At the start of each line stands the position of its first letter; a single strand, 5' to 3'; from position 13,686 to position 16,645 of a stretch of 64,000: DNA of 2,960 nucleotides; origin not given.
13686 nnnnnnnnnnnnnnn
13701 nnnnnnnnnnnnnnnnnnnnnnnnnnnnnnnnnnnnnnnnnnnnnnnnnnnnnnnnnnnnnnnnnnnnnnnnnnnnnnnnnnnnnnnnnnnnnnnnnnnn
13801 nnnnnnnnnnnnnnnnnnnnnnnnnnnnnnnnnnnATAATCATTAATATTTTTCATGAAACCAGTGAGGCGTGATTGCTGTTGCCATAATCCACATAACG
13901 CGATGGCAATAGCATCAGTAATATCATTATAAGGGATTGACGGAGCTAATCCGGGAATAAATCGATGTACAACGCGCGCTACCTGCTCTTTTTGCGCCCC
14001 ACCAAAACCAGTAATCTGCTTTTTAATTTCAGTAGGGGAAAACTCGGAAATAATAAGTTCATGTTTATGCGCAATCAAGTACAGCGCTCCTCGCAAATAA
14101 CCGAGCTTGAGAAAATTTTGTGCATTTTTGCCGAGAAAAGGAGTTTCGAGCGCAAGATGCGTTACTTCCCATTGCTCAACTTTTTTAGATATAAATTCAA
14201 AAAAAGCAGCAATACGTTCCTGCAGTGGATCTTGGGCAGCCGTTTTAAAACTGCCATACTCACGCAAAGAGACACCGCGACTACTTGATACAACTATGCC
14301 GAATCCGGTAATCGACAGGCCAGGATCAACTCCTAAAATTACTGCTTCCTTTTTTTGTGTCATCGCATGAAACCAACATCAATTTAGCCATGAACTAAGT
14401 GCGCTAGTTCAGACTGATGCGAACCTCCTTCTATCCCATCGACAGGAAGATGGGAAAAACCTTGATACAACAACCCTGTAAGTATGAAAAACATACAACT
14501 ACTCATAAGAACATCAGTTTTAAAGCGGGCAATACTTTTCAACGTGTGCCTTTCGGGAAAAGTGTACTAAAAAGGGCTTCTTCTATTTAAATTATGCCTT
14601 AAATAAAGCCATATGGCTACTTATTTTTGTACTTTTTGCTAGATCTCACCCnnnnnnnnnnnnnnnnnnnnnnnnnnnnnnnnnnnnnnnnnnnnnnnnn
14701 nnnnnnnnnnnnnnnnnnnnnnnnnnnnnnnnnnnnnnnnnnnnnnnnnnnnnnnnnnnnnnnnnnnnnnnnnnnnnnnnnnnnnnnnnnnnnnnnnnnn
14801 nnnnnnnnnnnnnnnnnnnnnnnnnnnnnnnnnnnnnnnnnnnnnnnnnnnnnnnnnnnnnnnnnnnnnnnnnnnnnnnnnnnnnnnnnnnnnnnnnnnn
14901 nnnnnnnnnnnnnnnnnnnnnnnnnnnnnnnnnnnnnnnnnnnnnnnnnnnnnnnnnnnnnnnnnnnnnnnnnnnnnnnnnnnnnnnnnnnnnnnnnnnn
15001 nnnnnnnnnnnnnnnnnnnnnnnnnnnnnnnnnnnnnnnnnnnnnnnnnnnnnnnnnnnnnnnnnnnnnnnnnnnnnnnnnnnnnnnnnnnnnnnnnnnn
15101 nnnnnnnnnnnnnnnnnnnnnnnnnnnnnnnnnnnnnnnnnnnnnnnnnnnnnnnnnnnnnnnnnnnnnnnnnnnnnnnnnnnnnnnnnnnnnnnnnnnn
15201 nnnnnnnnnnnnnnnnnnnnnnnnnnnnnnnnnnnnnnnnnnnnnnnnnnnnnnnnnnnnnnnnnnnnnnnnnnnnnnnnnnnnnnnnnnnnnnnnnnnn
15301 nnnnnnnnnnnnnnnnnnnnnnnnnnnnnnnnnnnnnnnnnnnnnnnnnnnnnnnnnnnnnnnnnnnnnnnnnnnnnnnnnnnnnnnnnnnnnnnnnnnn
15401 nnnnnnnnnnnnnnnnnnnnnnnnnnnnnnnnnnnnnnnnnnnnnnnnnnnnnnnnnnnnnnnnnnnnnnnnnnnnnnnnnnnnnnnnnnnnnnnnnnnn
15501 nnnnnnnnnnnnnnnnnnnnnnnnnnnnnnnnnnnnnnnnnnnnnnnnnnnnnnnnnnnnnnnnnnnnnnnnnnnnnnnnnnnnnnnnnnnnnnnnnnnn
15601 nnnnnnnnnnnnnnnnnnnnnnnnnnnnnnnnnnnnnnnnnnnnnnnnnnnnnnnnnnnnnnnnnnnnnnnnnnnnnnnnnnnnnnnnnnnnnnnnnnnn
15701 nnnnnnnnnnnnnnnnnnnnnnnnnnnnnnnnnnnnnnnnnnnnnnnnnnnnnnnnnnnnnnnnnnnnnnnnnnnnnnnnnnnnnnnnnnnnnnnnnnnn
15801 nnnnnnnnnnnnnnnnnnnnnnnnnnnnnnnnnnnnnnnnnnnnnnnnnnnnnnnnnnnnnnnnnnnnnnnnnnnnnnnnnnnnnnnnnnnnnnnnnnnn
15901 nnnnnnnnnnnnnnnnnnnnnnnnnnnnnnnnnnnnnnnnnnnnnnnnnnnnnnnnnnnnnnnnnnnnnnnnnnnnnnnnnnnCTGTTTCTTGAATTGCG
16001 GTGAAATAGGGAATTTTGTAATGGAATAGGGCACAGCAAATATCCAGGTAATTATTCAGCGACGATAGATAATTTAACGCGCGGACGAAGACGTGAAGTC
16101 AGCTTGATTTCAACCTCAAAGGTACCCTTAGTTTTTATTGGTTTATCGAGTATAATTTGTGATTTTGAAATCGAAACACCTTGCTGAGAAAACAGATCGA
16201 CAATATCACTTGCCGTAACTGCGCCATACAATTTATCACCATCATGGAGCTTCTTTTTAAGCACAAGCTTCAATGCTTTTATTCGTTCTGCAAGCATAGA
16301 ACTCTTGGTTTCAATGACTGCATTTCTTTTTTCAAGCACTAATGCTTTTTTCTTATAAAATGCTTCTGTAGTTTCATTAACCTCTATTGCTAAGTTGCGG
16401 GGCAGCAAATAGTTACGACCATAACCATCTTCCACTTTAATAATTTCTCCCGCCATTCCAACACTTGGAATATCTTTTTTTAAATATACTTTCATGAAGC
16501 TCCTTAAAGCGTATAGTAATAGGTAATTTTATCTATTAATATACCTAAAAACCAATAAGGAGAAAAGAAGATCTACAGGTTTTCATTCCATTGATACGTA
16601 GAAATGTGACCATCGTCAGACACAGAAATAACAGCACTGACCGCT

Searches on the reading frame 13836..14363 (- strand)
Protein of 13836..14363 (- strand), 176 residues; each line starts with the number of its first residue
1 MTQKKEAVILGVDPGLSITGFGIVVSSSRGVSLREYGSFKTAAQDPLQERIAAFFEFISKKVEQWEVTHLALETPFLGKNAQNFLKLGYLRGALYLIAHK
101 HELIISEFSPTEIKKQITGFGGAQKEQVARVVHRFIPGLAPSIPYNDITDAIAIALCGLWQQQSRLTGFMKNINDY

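Call 29: search_protein_families(library=ncbifam, proteins=[window:13836-14363:-], max_evalue=0.00001)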
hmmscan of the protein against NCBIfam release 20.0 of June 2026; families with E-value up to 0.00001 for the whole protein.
window:13836-14363:- (176 aa): 2 families
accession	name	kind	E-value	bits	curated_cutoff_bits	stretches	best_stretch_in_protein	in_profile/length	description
NF000711.0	PRK00039.2-1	equivalog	3.1e-33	114.9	163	1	8-164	2-157/161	crossover junction endodeoxyribonuclease RuvC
TIGR00228.1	ruvC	equivalog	1.2e-28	100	100.65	1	9-158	1-147/156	crossover junction endodeoxyribonuclease RuvC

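Call 34: find_encoding_contigs(protein=window:13836-14363:-, flank=10000)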
Protein window:13836-14363:- (176 aa): no gene with exactly this product is on record in the collection.

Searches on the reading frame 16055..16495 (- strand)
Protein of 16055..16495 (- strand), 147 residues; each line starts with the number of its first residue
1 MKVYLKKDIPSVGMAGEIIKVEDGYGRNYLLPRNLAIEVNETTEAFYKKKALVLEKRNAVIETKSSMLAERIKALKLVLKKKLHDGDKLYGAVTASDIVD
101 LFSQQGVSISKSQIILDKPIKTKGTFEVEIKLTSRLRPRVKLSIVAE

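Call 43: search_protein_families(library=ncbifam, proteins=[window:16055-16495:-], max_evalue=1e-8)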
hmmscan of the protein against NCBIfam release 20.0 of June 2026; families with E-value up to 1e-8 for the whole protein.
window:16055-16495:- (147 aa): 2 families
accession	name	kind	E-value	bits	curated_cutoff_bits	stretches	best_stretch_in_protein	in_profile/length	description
TIGR00158.1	L9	equivalog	7.1e-30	104.4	58.6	1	1-147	1-148/148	50S ribosomal protein L9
NF011110.0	PRK14538.1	equivalog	2.4e-14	52.5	707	1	1-145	689-833/838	putative bifunctional signaling protein/50S ribosomal protein L9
